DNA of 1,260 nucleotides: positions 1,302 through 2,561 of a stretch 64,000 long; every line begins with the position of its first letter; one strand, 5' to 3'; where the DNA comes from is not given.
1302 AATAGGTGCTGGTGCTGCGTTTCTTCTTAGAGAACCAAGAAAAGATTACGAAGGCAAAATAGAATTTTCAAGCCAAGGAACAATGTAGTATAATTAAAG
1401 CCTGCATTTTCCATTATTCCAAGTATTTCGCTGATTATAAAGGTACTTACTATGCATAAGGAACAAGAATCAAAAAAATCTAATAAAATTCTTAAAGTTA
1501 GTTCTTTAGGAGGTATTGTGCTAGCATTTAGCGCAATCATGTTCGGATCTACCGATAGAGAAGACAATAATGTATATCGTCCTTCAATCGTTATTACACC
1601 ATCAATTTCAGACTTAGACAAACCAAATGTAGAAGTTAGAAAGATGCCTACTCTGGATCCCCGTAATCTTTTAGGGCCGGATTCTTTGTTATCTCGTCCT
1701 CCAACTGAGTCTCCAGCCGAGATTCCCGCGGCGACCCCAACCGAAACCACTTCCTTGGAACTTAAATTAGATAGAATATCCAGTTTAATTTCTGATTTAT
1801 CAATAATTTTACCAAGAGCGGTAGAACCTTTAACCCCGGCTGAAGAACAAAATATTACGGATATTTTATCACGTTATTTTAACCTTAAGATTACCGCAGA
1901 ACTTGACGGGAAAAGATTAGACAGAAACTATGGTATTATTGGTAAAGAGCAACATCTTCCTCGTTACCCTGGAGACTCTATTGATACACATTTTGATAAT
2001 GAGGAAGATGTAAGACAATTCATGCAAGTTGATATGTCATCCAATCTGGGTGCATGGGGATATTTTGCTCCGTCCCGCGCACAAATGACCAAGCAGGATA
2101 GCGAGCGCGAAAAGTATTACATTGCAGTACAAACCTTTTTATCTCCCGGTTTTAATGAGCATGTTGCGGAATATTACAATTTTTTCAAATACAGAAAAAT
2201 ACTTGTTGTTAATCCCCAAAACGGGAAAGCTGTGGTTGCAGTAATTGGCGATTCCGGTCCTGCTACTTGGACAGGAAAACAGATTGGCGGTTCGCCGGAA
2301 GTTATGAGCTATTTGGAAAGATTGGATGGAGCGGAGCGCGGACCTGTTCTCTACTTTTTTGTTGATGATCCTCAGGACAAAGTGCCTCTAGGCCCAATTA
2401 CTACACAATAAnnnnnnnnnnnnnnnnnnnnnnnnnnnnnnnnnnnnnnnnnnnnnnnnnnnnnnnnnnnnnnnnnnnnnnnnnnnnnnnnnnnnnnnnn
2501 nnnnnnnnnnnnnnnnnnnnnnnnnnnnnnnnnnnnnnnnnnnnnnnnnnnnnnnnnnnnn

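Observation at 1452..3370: Convergent genes with paralogous 60-aa N-terminal leaders but unrelated catalytic domains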

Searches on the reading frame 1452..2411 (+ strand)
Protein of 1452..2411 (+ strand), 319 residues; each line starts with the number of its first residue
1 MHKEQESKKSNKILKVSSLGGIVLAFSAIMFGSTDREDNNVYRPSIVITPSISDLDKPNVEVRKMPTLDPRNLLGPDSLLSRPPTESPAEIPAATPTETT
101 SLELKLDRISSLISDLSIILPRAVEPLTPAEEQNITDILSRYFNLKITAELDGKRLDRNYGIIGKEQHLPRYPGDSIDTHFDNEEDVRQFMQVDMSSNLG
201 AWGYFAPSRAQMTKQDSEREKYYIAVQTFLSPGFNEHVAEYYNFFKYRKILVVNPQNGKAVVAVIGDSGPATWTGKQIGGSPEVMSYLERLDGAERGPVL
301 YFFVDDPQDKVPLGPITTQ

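Call 4: search_protein_families(library=pfam, proteins=[window:1452-2411:+], max_evalue=0.1)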
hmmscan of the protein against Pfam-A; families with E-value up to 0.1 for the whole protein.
window:1452-2411:+ (319 aa): 0 families

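Call 8: find_homologous_proteins(query=window:1452-2408:+)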
Query window:1452-2408:+ (319 aa): 4712 proteins with E <= 0.001 among 6871 candidates; the best 120 are listed.
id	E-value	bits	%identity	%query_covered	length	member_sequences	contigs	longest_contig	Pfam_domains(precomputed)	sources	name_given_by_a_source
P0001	4.7e-210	714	100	100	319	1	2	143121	-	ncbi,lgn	-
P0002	1.5e-93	331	61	73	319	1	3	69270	-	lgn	-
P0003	1.3e-92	328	60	75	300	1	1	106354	-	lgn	-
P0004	3.3e-92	327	59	77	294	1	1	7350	-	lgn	-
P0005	6.1e-92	326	60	73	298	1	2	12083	-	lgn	-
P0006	1.2e-91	325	63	68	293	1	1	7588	-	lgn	-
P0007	2.2e-91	324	61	72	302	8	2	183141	-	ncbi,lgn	-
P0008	4.3e-91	323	60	71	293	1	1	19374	-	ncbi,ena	ncbi:MAG: hypothetical protein AAB702_00415 [Patescibacteria group bacterium]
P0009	1.1e-90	322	61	76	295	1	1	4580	-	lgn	-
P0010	2.1e-90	321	59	71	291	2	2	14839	-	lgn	-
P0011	4.0e-90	320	66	67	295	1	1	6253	-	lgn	-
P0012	4.1e-90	320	64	66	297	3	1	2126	-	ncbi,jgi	jgi:hypothetical protein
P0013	7.2e-90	319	63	68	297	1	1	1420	-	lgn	-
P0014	7.3e-90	319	60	76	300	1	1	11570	-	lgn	-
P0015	9.5e-90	319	61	73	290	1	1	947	-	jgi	jgi:hypothetical protein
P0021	1.9e-89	318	63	68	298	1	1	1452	-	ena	-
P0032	7.3e-89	316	61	70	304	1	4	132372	-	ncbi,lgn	-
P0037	9.2e-89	316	60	74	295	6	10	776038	-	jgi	-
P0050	1.8e-88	315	63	69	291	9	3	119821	-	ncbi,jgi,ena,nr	ncbi:MAG: hypothetical protein UU21_C0001G0119 [Candidatus Levybacteria bacterium GW2011_GWA2_40_8]|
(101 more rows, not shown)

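Call 16: find_encoding_contigs(protein=P0001, flank=10000, max_places=4)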
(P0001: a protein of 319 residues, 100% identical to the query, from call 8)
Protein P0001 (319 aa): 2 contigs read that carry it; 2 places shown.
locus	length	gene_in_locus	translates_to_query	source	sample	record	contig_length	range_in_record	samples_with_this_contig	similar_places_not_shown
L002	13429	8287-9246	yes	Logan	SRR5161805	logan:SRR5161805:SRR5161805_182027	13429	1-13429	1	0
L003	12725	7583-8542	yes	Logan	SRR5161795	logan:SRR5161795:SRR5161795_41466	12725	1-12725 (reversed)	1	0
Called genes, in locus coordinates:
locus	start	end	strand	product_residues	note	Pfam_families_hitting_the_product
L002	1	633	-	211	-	?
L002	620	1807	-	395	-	PF05239:PRC, PF03448:MgtE_N, PF00571:CBS (weak)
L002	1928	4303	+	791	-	PF02190:LON_substr_bdg, PF00004:AAA, PF07728:AAA_5, PF22667:Lon_lid, PF05362:Lon_C, PF13541:ChlI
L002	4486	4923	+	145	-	PF01047:MarR, PF12802:MarR_2 (weak)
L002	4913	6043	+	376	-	PF25967:RND-MFP_C (faint), PF25989:YknX_C (weak)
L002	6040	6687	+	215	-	PF25917:BSH_RND (faint), PF25990:Beta-barrel_YknX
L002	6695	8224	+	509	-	PF00083:Sugar_tr, PF07690:MFS_1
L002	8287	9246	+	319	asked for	-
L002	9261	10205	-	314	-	PF13354:Beta-lactamase2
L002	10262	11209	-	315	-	PF01522:Polysacc_deac_1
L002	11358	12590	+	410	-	PF01522:Polysacc_deac_1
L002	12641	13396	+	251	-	PF00535:Glycos_transf_2, PF10111:Glyco_tranf_2_2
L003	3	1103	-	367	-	?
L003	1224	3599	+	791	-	PF02190:LON_substr_bdg, PF00004:AAA, PF07728:AAA_5, PF22667:Lon_lid, PF05362:Lon_C, PF13541:ChlI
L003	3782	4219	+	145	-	PF01047:MarR, PF12802:MarR_2 (weak)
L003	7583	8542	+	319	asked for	-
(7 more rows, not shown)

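Call 27: search_solved_structures(query=A4, max_evalue=10, show_alignments=2)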
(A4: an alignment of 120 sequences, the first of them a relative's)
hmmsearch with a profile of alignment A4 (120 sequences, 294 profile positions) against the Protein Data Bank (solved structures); distinct sequences matched with E-value up to 10: 1.
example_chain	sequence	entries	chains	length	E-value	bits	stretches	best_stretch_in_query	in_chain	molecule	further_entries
8i03_G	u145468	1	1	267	0.85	12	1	5-80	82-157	Transcriptional regulatory protein sds3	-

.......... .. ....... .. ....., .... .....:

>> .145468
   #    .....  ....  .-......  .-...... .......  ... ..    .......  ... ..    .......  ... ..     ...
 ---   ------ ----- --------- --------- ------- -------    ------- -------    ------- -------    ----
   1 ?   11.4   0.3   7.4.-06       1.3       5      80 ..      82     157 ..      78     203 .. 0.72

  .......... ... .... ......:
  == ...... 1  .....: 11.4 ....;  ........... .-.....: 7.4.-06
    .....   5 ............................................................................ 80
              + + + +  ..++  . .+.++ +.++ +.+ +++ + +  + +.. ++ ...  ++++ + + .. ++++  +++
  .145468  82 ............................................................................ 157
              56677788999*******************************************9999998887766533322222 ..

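Call 28: search_protein_families(library=pfam, proteins=[P0050, P0037], max_evalue=10)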
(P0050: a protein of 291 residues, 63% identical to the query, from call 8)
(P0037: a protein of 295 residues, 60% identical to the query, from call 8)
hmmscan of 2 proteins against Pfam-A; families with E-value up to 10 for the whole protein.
P0050 (291 aa): 0 families

P0037 (295 aa): 1 family
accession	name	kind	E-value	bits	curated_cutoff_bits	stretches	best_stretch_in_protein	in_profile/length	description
PF24465.1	Tri-helical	-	0.091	13.6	27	1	2-36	29-63/85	Tri-helical domain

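Call 29: find_encoding_contigs(protein=P0050, flank=6000, max_places=2)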
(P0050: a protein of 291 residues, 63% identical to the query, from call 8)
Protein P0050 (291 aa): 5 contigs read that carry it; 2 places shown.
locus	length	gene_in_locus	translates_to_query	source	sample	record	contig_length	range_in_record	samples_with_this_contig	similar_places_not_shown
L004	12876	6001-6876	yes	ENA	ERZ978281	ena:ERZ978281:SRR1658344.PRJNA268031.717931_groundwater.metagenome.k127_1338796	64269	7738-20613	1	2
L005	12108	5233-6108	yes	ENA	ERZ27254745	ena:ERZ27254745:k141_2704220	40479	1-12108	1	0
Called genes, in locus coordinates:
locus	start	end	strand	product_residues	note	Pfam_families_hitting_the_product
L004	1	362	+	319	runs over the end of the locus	-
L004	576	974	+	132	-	PF03713:DUF305, PF13628:DUF4142 (weak)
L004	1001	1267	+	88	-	PF18926:DUF5676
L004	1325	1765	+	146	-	-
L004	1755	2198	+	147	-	PF18705:DUF5643 (faint)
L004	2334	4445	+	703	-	PF19335:HMBD, PF00122:E1-E2_ATPase, PF00702:Hydrolase, PF08282:Hydrolase_3 (faint)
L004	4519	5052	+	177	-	-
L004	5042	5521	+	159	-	-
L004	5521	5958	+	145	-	PF00581:Rhodanese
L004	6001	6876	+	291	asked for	-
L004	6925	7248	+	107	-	-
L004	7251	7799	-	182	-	-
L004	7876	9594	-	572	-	-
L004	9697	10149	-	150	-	PF08922:DUF1905, PF13376:OmdA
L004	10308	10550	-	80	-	PF01541:GIY-YIG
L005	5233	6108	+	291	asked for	-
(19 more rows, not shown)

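Call 30: find_encoding_contigs(protein=P0037, flank=6000, max_places=2)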
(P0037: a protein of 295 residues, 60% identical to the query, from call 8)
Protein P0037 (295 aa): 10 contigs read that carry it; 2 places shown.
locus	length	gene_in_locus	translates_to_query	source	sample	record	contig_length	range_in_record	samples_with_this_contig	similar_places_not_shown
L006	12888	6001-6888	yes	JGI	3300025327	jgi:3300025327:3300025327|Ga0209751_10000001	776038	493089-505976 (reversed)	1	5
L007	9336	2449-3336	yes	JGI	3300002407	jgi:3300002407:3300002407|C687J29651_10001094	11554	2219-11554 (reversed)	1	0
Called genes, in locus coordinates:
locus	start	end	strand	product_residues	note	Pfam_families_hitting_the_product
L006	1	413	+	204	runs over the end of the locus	PF01725:Ham1p_like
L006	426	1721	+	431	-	PF02403:Seryl_tRNA_N, PF00587:tRNA-synt_2b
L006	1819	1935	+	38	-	-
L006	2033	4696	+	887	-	PF07517:SecA_DEAD, PF01043:SecA_PP_bind, PF21090:P-loop_SecA, PF07516:SecA_SW, PF02810:SEC-C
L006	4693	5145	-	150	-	PF00072:Response_reg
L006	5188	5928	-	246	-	PF00512:HisKA, PF02518:HATPase_c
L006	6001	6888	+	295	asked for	-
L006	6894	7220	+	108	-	-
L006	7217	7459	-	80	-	PF03819:MazG (weak), PF12643:MazG-like (weak)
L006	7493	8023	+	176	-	PF01569:PAP2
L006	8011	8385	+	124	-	-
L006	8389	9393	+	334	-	PF03462:PCRF, PF00472:RF-1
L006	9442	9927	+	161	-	-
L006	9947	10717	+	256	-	PF20720:nSTAND3 (faint), PF00005:ABC_tran, PF13304:AAA_21 (faint)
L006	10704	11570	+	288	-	PF18075:FtsX_ECD, PF02687:FtsX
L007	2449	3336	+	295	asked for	-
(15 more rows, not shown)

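Call 31: find_encoding_contigs(protein=P0002, flank=6000, max_places=2)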
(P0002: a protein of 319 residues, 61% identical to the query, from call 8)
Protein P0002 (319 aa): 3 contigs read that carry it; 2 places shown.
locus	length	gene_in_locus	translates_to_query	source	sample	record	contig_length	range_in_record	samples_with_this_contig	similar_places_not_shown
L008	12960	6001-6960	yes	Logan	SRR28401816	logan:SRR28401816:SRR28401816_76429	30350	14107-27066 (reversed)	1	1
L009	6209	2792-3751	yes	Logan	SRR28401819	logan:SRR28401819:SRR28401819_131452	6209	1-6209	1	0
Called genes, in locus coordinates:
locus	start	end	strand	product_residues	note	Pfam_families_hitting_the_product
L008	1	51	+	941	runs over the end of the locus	PF07517:SecA_DEAD, PF01043:SecA_PP_bind, PF21090:P-loop_SecA, PF07516:SecA_SW, PF02810:SEC-C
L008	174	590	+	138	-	-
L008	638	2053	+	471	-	-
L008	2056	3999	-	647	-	PF04041:Glyco_hydro_130, PF00251:Glyco_hydro_32N (faint), PF04041:Glyco_hydro_130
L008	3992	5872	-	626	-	PF04041:Glyco_hydro_130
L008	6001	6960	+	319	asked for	-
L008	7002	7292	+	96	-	-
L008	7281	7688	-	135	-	-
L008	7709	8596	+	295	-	PF02449:Glyco_hydro_42 (faint)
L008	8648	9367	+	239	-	PF03734:YkuD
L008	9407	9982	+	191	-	PF04011:LemA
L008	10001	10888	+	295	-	PF04536:TPM_phosphatase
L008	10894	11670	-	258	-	PF18914:DUF5666 (weak)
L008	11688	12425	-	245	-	PF09136:Glucodextran_B, PF17936:Big_6 (weak)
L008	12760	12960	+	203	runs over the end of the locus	-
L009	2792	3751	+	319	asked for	-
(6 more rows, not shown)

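Call 33: find_related_loci(query=P0001, collection=genome_contigs, flank=6000)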
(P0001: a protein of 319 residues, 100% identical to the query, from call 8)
Query P0001 (319 aa) in genome_contigs; peptide patterns used: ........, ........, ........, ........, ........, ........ (x = any residue, [..] = any of these).
42 stretches matched a pattern; 6 encode a relative of the query (tblastn E <= 1e-3); 6 distinct loci.
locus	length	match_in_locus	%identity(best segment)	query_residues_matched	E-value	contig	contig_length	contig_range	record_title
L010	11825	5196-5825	64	110-319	1e-95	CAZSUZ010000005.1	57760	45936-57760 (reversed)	MAG TPA_asm: uncultured Gammaproteobacteria bacterium isolate SRP300315_co1_1 genome assembly, contig: NODE_273_length_5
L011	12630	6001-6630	63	110-319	3e-95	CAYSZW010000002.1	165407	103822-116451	MAG TPA_asm: uncultured Gammaproteobacteria bacterium isolate SRP342105_co1_75 genome assembly, contig: NODE_99_length_1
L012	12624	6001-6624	62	112-319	7e-88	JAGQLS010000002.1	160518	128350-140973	MAG: Candidatus Woesebacteria bacterium isolate HKST-UBA22 NODE_2_length_160518_cov_5.540691, whole genome shotgun seque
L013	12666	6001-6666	54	98-319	1e-80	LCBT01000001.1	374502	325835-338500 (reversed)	MAG: Candidatus Daviesbacteria bacterium GW2011_GWA1_41_61 UU73_C0001, whole genome shotgun sequence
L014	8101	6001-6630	54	107-316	1e-75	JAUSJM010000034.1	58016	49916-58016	MAG: bacterium isolate E14_metabat.bin.301 E14_k141_455681, whole genome shotgun sequence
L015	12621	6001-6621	61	110-316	1e-88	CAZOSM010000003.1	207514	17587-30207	MAG TPA_asm: uncultured Gammaproteobacteria bacterium isolate SRP144015_co1_109 genome assembly, contig: NODE_24_length_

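Call 34: predict_structure(alignment_id=A4)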
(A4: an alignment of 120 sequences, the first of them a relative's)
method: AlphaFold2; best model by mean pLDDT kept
length: 319 residues; sequences in the alignment: 120
mean_pLDDT: 79.7   pTM: 0.69
mean pLDDT of the five models: 79.7, 78.7, 78.4, 77.6, 77.5
residues with pLDDT >= 90: 181; 70-90: 36; 50-70: 35; < 50: 67
segments of 3 or more residues with pLDDT < 50: 2-56, 58-60, 70-74
pLDDT, mean of each block of 10 residues (from residue 1): 44 43 37 40 42 46 56 51 56 64 80 98 97 98 98 97 92 94 91 88 95 97 96 97 97 98 94 88 95 90 98 97
secondary structure, 60 per line:
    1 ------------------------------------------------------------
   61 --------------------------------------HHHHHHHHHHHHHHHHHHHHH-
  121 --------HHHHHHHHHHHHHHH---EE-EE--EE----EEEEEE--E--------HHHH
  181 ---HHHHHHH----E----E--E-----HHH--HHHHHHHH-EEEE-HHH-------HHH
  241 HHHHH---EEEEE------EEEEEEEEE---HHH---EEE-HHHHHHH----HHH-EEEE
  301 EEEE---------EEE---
elements in order: H99-119 H129-143 E160-165 H177-180 H184-190 H214-221 E223-226 H238-245 E249-253 E260-268 E278-280 H282-288 E297-304 E314-316

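Call 36: fold_search(model_id=the predicted structure, library=pdb)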
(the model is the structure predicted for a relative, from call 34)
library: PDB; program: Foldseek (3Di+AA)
matches with E <= 10: 164; with E <= 0.001: 1
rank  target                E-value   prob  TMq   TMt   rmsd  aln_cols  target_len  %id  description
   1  6fpg_E                8.9e-04  1.00  0.26  0.49   5.8       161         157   13  Structure of the Ustilago maydis chorismate mutase 1 in complex with a Zea mays kiwellin (released 2019-01-16)
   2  6ti2_A                3.9e-03  0.99  0.22  0.40   7.4       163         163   12  Structure of the Ustilago maydis chorismate mutase 1 in complex with KWL1-b from Zea mays (released 2020-05-06)
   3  3sul                  8.7e-03  0.98  0.23  0.54  10.1       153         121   14  Crystal structure of cerato-platanin 3 from M. perniciosa (MpCP3) (released 2012-07-11)
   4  8kea_A                1.0e-02  0.69  0.23  0.09  20.0       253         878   14  Cyanophage A-1(L) baseplate-initiators (released 2024-04-10)
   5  4avr_A                1.2e-02  1.00  0.23  0.73   4.4       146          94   16  Crystal structure of the hypothetical protein Pa4485 from Pseudomonas aeruginosa (released 2013-01-09)
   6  3qc8_A                5.1e-02  0.92  0.19  0.33   4.3        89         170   12  Crystal Structure of FAF1 UBX Domain In Complex with p97/VCP N Domain Reveals The Conserved FcisP Touch-Turn Motif of  (released 2011-07-20)
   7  9uw1_A                5.5e-02  0.92  0.18  0.30   4.2        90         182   16  Crystal structure of CDC48A-N domain in complex with PUX5 SHP box motif (released 2026-02-04)
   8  9uw1_B                7.9e-02  0.89  0.18  0.30   4.2        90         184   16  Crystal structure of CDC48A-N domain in complex with PUX5 SHP box motif (released 2026-02-04)
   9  7tvp_A                7.9e-02  0.69  0.20  0.27   5.5       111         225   19  Viral AMG chitosanase V-Csn, E157Q mutant, chitotriose complex (released 2022-10-05)
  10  5c18_B                9.0e-02  0.89  0.19  0.09   4.4        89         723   13  p97-delta709-728 in complex with ATP-gamma-S (released 2016-01-13)
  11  9ce9_MODEL_1_A        1.1e-01  0.77  0.23  0.59   5.1       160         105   12  Solution NMR structure of the fungal loosenin PcaLOOL12 from Phanerochaete carnosa (released 2024-07-10)
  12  7tvm_A                1.2e-01  0.66  0.20  0.28   5.5       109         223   20  Viral AMG chitosanase V-Csn, apo structure, crystal form 2 (released 2022-10-05)
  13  4js7                  1.5e-01  0.87  0.26  0.38   4.7       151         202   17  Crystal structure of D78N mutant apo form of clavibacter michiganensis expansin (released 2014-03-26)
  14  8fcl_A                1.6e-01  0.77  0.18  0.08   4.4        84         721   12  Cryo-EM structure of p97:UBXD1 closed state (released 2023-06-21)
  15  7tvo                  2.0e-01  0.69  0.15  0.21   3.2        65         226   26  Viral AMG chitosanase V-Csn, E157Q mutant (released 2022-10-05)
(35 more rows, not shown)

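Call 38: search_protein_families(library=ncbifam, proteins=[P0001], max_evalue=0.01)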
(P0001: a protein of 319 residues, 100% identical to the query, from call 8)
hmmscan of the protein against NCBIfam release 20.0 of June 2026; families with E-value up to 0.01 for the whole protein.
P0001 (319 aa): 0 families

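Call 76: list_cluster_members(proteins=[P0001, P0121])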
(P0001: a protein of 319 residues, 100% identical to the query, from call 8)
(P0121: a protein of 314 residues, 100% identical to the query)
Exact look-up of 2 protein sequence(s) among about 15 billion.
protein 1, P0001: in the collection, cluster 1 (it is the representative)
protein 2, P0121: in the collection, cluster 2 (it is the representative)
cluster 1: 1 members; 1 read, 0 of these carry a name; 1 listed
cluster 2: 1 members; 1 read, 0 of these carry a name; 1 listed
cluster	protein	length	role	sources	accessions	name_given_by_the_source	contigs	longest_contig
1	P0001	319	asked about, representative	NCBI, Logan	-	-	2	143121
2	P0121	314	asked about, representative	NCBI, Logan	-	-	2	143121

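Call 77: find_encoding_contigs(protein=P0007, flank=3000, max_places=3)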
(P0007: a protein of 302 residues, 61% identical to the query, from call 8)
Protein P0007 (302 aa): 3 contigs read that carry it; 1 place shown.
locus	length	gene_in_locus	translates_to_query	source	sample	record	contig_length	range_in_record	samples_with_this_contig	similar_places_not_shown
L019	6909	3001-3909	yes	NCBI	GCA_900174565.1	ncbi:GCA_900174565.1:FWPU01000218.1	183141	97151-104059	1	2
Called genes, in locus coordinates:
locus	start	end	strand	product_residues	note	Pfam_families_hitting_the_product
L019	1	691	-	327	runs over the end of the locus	PF17125:Methyltr_RsmF_N, PF22458:RsmF-B_ferredox (weak), PF01189:Methyltr_RsmB-F, PF13847:Methyltransf_31 (weak)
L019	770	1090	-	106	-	PF02576:RimP_N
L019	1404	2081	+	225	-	PF00702:Hydrolase (faint), PF12710:HAD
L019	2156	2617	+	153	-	PF00258:Flavodoxin_1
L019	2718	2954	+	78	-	PF11387:DUF2795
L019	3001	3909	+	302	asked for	-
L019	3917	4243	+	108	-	-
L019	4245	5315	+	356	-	PF13399:LytR_C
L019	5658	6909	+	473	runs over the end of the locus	PF03065:Glyco_hydro_57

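Call 78: find_encoding_contigs(protein=P0032, flank=3000, max_places=3)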
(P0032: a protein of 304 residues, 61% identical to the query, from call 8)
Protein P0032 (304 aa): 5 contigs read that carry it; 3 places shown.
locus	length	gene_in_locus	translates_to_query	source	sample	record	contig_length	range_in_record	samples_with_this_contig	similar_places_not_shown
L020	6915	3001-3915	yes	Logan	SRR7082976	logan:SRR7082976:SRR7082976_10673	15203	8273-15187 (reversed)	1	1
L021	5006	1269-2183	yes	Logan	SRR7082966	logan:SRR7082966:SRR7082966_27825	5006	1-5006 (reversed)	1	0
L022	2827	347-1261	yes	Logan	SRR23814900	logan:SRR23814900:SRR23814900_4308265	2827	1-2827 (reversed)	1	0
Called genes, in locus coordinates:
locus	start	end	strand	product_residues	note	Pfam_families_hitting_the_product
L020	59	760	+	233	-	-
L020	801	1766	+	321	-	-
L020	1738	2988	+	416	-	-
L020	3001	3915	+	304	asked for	-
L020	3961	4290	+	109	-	-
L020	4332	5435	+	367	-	PF01820:Dala_Dala_lig_N, PF02222:ATP-grasp, PF02655:ATP-grasp_3 (faint), PF02786:CPSase_L_D2 (weak), PF07478:Dala_Dala_lig_C, PF08443:RimK (faint)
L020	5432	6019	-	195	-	-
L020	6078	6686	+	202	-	PF00730:HhH-GPD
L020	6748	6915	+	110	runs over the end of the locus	PF01588:tRNA_bind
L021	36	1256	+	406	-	-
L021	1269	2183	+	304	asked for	-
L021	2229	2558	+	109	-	-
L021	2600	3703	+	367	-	PF01820:Dala_Dala_lig_N, PF02222:ATP-grasp, PF02655:ATP-grasp_3 (faint), PF02786:CPSase_L_D2 (weak), PF07478:Dala_Dala_lig_C, PF08443:RimK (faint)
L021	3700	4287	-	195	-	-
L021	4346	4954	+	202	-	PF00730:HhH-GPD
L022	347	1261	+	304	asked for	-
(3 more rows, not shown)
